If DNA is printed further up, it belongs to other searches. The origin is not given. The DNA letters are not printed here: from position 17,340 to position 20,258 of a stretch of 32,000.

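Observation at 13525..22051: Three diverged LtaS-type transferases around an MMPL/RND exporter: candidate undescribed envelope lipid export-and-decoration system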

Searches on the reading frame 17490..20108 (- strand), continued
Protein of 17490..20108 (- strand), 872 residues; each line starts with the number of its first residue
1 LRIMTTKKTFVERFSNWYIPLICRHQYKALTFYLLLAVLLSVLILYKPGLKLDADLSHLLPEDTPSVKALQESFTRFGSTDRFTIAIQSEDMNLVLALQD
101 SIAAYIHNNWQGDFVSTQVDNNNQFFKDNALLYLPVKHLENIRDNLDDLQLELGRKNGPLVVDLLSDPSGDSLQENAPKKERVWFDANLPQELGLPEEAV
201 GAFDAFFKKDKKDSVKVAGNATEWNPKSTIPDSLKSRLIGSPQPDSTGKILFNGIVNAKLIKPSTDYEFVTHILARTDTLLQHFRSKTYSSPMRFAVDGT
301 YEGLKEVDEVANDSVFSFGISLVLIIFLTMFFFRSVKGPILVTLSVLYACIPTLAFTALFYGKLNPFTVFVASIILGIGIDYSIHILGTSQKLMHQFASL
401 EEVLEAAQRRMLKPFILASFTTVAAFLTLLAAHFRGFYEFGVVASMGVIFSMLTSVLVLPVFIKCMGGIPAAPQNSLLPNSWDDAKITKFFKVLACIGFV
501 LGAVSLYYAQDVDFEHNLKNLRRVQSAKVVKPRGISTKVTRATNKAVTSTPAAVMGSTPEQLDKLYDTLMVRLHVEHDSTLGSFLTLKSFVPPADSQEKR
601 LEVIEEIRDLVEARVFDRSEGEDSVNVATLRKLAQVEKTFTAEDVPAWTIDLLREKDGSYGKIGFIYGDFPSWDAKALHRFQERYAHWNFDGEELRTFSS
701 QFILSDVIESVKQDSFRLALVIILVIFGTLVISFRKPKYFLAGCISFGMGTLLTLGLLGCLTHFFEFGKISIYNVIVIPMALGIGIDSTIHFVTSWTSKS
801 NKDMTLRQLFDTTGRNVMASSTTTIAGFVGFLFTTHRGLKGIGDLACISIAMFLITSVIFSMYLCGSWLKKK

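Call 32: find_related_loci(query=A3, collection=genome_contigs, flank=10000)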
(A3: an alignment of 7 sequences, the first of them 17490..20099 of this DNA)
Query A3 (869 aa) in genome_contigs; peptide patterns used: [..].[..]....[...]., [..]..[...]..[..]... (x = any residue, [..] = any of these).
230 stretches matched a pattern; 153 encode a relative of the query (tblastn E <= 1e-3); the best 80 are kept; 79 distinct loci.
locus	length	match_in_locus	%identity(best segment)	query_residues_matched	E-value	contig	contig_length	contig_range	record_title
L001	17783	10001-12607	97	1-869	0e+0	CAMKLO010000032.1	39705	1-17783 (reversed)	MAG: uncultured Fibrobacter sp. isolate SRR12081298_bin.88_metaWRAP_v1.3_MAG genome assembly, contig: ERZ12289774.1074,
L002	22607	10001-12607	97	1-869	0e+0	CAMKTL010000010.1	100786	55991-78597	MAG: uncultured Fibrobacter sp. isolate SRR12081295_bin.74_metaWRAP_v1.3_MAG genome assembly, contig: ERZ12289769.228, w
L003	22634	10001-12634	84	1-869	0e+0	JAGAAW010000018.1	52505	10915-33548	MAG: Fibrobacter sp. isolate RGIG8275 Water_buffalos_Rumen-5__c372061, whole genome shotgun sequence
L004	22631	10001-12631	84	1-869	0e+0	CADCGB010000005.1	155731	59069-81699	MAG: Fibrobacter succinogenes isolate RUG14609 genome assembly, contig: RUG14609_asm_5, whole genome shotgun sequence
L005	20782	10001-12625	84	1-869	0e+0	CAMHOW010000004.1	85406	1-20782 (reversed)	MAG: uncultured Fibrobacter sp. isolate SRR11784286_bin.20_metaWRAP_v1.3_MAG genome assembly, contig: ERZ12202890.45, wh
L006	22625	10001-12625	83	1-869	0e+0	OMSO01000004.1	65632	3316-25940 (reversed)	uncultured Fibrobacter sp. isolate RUG831 genome assembly, contig: scaffold_188, whole genome shotgun sequence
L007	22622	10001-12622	83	1-869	0e+0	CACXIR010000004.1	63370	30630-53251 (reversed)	MAG: Fibrobacter succinogenes isolate RUG11295 genome assembly, contig: RUG11295_asm_4, whole genome shotgun sequence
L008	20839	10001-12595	83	1-869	0e+0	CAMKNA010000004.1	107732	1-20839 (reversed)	MAG: uncultured Fibrobacter sp. isolate SRR12081299_bin.46_metaWRAP_v1.3_MAG genome assembly, contig: ERZ12289776.131, w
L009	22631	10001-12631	83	1-868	0e+0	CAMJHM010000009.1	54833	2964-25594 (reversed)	MAG: uncultured Fibrobacter sp. isolate SRR12081299_bin.60_metaWRAP_v1.3_MAG genome assembly, contig: ERZ12289776.596, w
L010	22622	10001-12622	84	1-869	0e+0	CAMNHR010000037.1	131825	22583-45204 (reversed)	MAG: uncultured Fibrobacter sp. isolate SRR873595_bin.6_metaWRAP_v1.3_MAG genome assembly, contig: ERZ1756110.3403611, w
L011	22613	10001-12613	83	1-869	0e+0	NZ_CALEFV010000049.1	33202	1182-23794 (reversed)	MAG: uncultured Fibrobacter sp. isolate SRR6425803_bin.126_CONCOCT_v1.1_MAG ERZ1767618.488, whole genome shotgun sequenc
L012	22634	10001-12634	83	1-869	0e+0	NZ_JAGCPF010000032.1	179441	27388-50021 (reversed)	MAG: Fibrobacter sp. isolate RGIG9997 Yak_Reticulum-4__c324638, whole genome shotgun sequence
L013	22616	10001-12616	84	3-869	0e+0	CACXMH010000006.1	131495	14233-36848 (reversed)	MAG: Fibrobacter succinogenes isolate RUG11387 genome assembly, contig: RUG11387_asm_6, whole genome shotgun sequence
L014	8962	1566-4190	83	1-869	0e+0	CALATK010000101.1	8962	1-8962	MAG TPA_asm: uncultured Fibrobacter sp. isolate SRR6425805_bin.3_CONCOCT_v1.1_MAG genome assembly, contig: ERZ1767615.38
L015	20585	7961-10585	84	1-869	0e+0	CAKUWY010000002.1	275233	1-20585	MAG: uncultured Fibrobacter sp. isolate REFINED_METABAT215_TOP10_CONTIGS_1500_ASSEMBLY_K77_MERGED__Hadza_MoBio_hadza-E-H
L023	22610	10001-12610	81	1-869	0e+0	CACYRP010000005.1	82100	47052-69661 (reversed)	MAG: Fibrobacter succinogenes isolate RUG12208 genome assembly, contig: RUG12208_asm_5, whole genome shotgun sequence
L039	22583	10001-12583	77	1-869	0e+0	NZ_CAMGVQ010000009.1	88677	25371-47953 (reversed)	MAG: uncultured Fibrobacter sp. isolate SRR11551376_bin.56_metaWRAP_v1.3_MAG ERZ11474002.39, whole genome shotgun sequen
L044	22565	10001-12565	76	1-869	0e+0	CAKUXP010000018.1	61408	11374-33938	MAG: uncultured Fibrobacter sp. isolate REFINED_METABAT215_TOP10_CONTIGS_1500_ASSEMBLY_K77_MERGED__Hadza_MoBio_hadza-A-D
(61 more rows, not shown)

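Call 38: find_homologous_proteins(query=A4, max_evalue=1e-20)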
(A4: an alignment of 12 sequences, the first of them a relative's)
Query A4 (12 sequences) (866 aa, profile of the alignment): 97 proteins with E <= 1e-20 among 8000 candidates.
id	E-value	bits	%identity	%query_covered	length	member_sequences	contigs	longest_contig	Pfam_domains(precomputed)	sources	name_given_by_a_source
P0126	0.0e+0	1087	100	100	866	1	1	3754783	PF03176.22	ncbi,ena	-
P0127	0.0e+0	1081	47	98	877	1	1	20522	PF03176.22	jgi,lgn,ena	-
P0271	4.8e-297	1006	48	98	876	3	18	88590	PF03176.22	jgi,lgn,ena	-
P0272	1.3e-296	1004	77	99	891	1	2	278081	PF03176.22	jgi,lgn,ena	-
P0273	7.6e-292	988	69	98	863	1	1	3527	PF03176.22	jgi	jgi:predicted RND superfamily exporter protein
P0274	9.2e-290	982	67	98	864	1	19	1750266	PF03176.22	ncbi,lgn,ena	-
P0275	2.7e-288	977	50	97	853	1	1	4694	PF03176.22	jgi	jgi:uncharacterized protein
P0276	4.8e-288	976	48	97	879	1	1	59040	PF03176.22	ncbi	-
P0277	1.7e-286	971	49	97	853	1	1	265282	PF03176.22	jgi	-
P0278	2.3e-284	964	50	96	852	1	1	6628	PF03176.22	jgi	jgi:predicted RND superfamily exporter protein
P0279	1.4e-283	961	49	97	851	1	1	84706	PF03176.22,PF00873.26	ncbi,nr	ncbi:MAG: MMPL family transporter [Fibrobacteria bacterium]|nr:MMPL family transporter [Fibrobacteri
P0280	1.5e-283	961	50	98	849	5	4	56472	PF03176.22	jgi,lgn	jgi:hypothetical protein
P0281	2.0e-283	961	67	97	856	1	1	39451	PF03176.22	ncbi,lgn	-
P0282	3.5e-283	960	49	91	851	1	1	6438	PF03176.22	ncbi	ncbi:MMPL family transporter [Fibrobacterota bacterium]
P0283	2.6e-281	954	58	98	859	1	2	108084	PF03176.22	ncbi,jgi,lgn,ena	-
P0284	5.4e-281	953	56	99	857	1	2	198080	PF03176.22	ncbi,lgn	-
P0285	4.1e-280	950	48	98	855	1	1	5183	PF03176.22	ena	-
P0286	5.7e-280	949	59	96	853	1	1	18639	PF03176.22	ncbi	-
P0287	8.3e-280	949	49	97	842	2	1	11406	PF03176.22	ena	-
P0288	1.2e-278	945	49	98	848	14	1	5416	PF03176.22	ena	-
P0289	2.4e-278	944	46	98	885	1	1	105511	PF03176.22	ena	-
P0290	6.1e-278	942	57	97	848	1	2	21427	PF03176.22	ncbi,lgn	-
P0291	9.7e-278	942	58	97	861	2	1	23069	PF03176.22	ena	-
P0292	6.4e-277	939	48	96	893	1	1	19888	PF03176.22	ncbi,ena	-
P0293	8.5e-277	939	48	98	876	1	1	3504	PF03176.22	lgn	-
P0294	1.5e-276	938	56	99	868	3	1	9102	PF03176.22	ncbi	-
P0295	2.0e-276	937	45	98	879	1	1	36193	PF03176.22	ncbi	-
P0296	2.5e-276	937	49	96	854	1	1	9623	PF03176.22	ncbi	-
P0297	3.8e-276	937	49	97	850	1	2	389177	PF03176.22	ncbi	-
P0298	1.9e-275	934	56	98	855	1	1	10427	PF03176.22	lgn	-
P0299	1.7e-274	931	56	98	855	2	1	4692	PF03176.22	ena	-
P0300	4.8e-274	930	50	93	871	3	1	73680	PF03176.22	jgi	jgi:predicted RND superfamily exporter protein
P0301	2.3e-273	927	47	96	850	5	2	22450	PF03176.22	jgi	-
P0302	4.7e-273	926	48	97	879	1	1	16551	PF03176.22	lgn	-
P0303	1.6e-272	925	49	95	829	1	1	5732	PF03176.22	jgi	jgi:uncharacterized protein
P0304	1.8e-271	921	58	98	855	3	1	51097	PF03176.22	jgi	-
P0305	1.1e-269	915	48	97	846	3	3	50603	PF03176.22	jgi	jgi:hypothetical protein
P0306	1.8e-268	911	58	95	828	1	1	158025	PF03176.22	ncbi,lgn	-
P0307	3.4e-268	910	53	99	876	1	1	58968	PF03176.22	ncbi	-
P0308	1.9e-266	904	46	96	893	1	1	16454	PF03176.22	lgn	-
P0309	1.5e-263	895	44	97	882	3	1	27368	PF03176.22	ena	-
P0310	9.5e-263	892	47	97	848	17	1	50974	PF03176.22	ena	-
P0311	4.5e-262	890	49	97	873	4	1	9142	PF03176.22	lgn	-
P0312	3.6e-261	887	44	96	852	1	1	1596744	PF03176.22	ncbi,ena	-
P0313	9.0e-260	882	49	98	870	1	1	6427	PF03176.22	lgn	-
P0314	6.7e-257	873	47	98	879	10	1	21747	PF03176.22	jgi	jgi:uncharacterized protein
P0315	5.4e-256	870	49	98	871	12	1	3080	PF03176.22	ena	-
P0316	1.0e-254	866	41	94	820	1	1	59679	PF03176.22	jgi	jgi:predicted RND superfamily exporter protein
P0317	1.1e-254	865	45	98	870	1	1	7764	PF03176.22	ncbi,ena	-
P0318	2.1e-252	858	46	93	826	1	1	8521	PF03176.22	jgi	-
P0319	2.1e-250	851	38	96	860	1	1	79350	PF03176.22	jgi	jgi:uncharacterized protein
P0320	2.6e-250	851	38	96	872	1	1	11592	PF03176.22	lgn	-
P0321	1.6e-248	845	47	92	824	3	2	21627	PF03176.22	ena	-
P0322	1.5e-245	835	40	96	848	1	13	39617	PF03176.22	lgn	-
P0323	1.5e-243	829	39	95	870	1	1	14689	PF03176.22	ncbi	-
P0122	2.0e-243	828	39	95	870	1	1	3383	PF03176.22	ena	-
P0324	1.4e-242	826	39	95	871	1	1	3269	PF03176.22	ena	-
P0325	4.2e-238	811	41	93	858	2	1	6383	PF03176.22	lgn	-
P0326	1.1e-236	806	39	97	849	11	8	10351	PF03176.22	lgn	-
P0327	1.7e-236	805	39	96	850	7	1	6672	PF03176.22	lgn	-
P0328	2.0e-236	805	36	97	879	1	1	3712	PF03176.22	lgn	-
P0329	5.5e-236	804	42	91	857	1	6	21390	PF03176.22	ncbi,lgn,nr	ncbi:MAG: MMPL family transporter [Fibrobacter sp.]|nr:MMPL family transporter [Fibrobacter sp.]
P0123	1.6e-235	802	36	99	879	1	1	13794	PF03176.22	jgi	jgi:uncharacterized protein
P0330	1.9e-174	600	66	65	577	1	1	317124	PF03176.22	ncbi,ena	-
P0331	5.6e-160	552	51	61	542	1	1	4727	PF03176.22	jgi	jgi:predicted RND superfamily exporter protein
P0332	2.3e-141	491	23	61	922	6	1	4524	PF03176.22,PF12349.15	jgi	jgi:predicted RND superfamily exporter protein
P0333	7.3e-141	489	24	36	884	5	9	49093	PF03176.22,PF12349.15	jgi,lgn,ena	-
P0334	2.5e-129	451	23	90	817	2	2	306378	PF03176.22,PF12349.15,PF02355.23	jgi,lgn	jgi:hypothetical protein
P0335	5.9e-128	446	23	94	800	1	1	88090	PF03176.22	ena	-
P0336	2.0e-126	441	23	93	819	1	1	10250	PF03176.22,PF12349.15,PF02355.23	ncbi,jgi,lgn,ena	-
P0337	9.6e-122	426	23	92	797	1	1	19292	PF03176.22,PF12349.15,PF02355.23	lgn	-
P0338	2.3e-121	425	22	95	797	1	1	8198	PF03176.22,PF02355.23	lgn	-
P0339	2.5e-67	246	22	77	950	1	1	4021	PF03176.22,PF12349.15,PF02460.25,PF02355.23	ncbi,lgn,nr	ncbi:MAG: MMPL family transporter [Planctomycetaceae bacterium]|nr:MMPL family transporter [Planctom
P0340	2.5e-64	236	22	97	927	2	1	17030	PF03176.22,PF12349.15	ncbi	-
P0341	2.2e-61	226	21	45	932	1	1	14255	PF03176.22,PF12349.15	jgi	jgi:hopanoid biosynthesis associated RND transporter like protein HpnN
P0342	1.8e-58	216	21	87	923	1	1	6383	PF03176.22,PF12349.15,PF02460.25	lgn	-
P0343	5.4e-48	182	22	66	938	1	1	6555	PF03176.22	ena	-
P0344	2.5e-46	176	29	17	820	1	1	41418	PF03176.22,PF12349.15,PF02460.25,PF02355.23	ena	-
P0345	5.2e-46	175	27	12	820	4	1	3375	PF03176.22,PF12349.15,PF02460.25,PF00873.26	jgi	-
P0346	1.3e-42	164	27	13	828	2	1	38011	PF03176.22,PF12349.15,PF02460.25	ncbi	-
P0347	2.7e-42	163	21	36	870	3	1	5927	PF03176.22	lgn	-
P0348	9.8e-39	151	24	15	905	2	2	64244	PF03176.22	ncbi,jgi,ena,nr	ncbi:MAG TPA: MMPL family transporter [Stellaceae bacterium]|nr:MMPL family transporter [Stellaceae 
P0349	1.3e-37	147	22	52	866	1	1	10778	PF03176.22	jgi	jgi:uncharacterized protein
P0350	2.6e-33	133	29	18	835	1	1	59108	PF03176.22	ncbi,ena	-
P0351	3.9e-33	133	22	40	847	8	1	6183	PF03176.22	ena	-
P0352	9.8e-28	115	27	16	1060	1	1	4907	PF07044.18,PF03176.22,PF12349.15,PF02460.25,PF17131.12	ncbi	-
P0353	1.1e-27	115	28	16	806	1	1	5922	PF03176.22,PF12349.15,PF02460.25,PF00873.26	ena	-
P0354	9.0e-27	112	22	27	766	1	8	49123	PF03176.22,PF02460.25,PF00873.26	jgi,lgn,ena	-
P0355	7.7e-24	102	27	21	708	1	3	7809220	PF03176.22,PF12349.15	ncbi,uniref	ncbi:MMPL family transporter [Streptomyces cinereospinus]|uniref:MMPL family transporter n=1 Tax=Str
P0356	2.4e-23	100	20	53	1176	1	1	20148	PF03176.22,PF01553.27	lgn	-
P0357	8.7e-23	98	25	18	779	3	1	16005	PF03176.22,PF12349.15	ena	-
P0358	1.5e-22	98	22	15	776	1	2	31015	PF03176.22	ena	-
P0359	2.9e-21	93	20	61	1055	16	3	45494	PF07044.18,PF03176.22,PF12349.15,PF02460.25,PF17131.12,PF02355.23,PF00873.26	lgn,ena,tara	tara:strand:- start:3111 stop:6278 length:3168 start_codon:yes stop_codon:yes gene_type:complete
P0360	3.4e-21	93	22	15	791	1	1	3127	PF03176.22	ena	-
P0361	6.0e-21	92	21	61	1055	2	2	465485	PF07044.18,PF03176.22,PF12349.15,PF02460.25,PF17131.12,PF02355.23,PF00873.26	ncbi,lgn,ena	-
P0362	7.0e-21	92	23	16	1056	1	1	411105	PF07044.18,PF03176.22,PF12349.15,PF02460.25,PF17131.12,PF00873.26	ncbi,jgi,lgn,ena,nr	ncbi:MAG: outer membrane lipoprotein-sorting protein [Gammaproteobacteria bacterium HGW-Gammaproteob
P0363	9.2e-21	92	21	17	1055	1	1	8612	PF07044.18,PF03176.22,PF12349.15,PF02460.25,PF17131.12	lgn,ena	-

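Call 39: find_encoding_contigs(protein=P0126, flank=8000, max_places=1)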
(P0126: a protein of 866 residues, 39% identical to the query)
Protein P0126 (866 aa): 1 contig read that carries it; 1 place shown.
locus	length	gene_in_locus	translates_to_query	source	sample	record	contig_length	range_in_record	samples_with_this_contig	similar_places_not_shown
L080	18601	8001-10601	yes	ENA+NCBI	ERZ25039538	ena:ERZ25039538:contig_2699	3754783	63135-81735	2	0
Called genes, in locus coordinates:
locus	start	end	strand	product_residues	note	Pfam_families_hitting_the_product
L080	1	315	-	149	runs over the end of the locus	-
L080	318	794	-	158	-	PF10604:Polyketide_cyc2 (weak), PF08327:AHSA1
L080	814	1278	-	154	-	PF08327:AHSA1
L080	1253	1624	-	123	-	PF12840:HTH_20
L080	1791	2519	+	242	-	PF21294:Polysacc_lyase_14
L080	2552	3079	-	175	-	-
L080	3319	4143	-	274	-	-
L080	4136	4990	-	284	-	PF14394:DUF4423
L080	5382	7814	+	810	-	PF13231:PMT_2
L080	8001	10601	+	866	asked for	PF03176:MMPL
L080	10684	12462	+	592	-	PF04616:Glyco_hydro_43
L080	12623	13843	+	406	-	PF00544:Pectate_lyase_4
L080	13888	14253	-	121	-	PF00903:Glyoxalase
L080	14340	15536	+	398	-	PF00579:tRNA-synt_1b, PF22421:SYY_C-terminal, PF01479:S4 (weak)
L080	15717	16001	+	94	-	PF02604:PhdYeFM_antitox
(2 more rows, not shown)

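Call 40: find_encoding_contigs(protein=P0312, flank=8000, max_places=1)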
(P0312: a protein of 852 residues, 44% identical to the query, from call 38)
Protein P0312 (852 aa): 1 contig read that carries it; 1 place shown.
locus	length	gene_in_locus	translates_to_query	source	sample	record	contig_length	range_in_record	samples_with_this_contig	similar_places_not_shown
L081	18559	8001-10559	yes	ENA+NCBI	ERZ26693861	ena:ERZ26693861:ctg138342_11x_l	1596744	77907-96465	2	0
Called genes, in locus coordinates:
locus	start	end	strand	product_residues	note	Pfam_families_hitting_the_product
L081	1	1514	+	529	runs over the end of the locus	PF02878:PGM_PMM_I, PF02879:PGM_PMM_II (weak), PF02880:PGM_PMM_III, PF00408:PGM_PMM_IV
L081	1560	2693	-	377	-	PF00890:FAD_binding_2 (weak), PF01266:DAO, PF03486:HI0933_like (faint), PF07992:Pyr_redox_2 (weak)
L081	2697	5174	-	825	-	PF02861:Clp_N, PF13191:AAA_16 (weak), PF00004:AAA, PF17871:AAA_lid_9, PF00004:AAA, PF07724:AAA_2, PF07728:AAA_5, PF10431:ClpB_D2-small, +8 more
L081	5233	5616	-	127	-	PF03960:ArsC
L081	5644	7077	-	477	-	PF01134:GIDA (faint), PF01262:AlaDh_PNT_C (faint), PF01946:Thi4 (weak), PF07992:Pyr_redox_2, PF12831:FAD_oxidored (weak), PF13738:Pyr_redox_3, PF00070:Pyr_redox, PF02852:Pyr_redox_dim, +4 more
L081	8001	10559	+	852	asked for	PF03176:MMPL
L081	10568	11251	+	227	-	PF03167:UDG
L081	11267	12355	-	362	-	PF16930:Porin_5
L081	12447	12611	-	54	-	PF02609:Exonuc_VII_S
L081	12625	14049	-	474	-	PF13742:tRNA_anti_2, PF02601:Exonuc_VII_L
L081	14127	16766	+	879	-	PF01411:tRNA-synt_2c, PF07973:tRNA_SAD, PF02272:DHHA1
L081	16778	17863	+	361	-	PF02463:SMC_N (faint), PF00005:ABC_tran, PF13304:AAA_21 (faint)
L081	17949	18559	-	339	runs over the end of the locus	PF02826:2-Hacid_dh_C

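Call 41: find_encoding_contigs(protein=P0279, flank=8000, max_places=1)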
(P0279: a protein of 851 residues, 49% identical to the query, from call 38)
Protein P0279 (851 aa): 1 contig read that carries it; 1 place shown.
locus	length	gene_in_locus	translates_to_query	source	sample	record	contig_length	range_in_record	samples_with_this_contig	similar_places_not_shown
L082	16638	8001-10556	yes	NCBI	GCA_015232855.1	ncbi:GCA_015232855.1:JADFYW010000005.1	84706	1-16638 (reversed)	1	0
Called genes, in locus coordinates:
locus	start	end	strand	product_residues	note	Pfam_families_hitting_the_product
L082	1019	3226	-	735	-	-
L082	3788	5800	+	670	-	PF00754:F5_F8_type_C, PF22633:F5_F8_type_C_2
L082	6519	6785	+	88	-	-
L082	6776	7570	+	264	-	-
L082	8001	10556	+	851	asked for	PF00873:ACR_tran (weak), PF03176:MMPL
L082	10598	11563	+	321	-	PF02265:S1-P1_nuclease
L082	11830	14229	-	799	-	PF13432:TPR_16 (faint), PF07719:TPR_2 (faint), PF13181:TPR_8 (faint), PF13428:TPR_14 (faint), PF13431:TPR_17 (faint), PF12895:ANAPC3 (faint), PF25062:ARM_TT21_N, PF14559:TPR_19 (weak), +2 more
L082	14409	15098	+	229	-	PF00515:TPR_1 (weak), PF07719:TPR_2 (weak), PF13181:TPR_8 (weak)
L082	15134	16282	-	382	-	PF01266:DAO (faint), PF01494:FAD_binding_3, PF13450:NAD_binding_8 (weak), PF13738:Pyr_redox_3 (faint), PF01494:FAD_binding_3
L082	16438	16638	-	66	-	PF01740:STAS, PF13466:STAS_2 (weak)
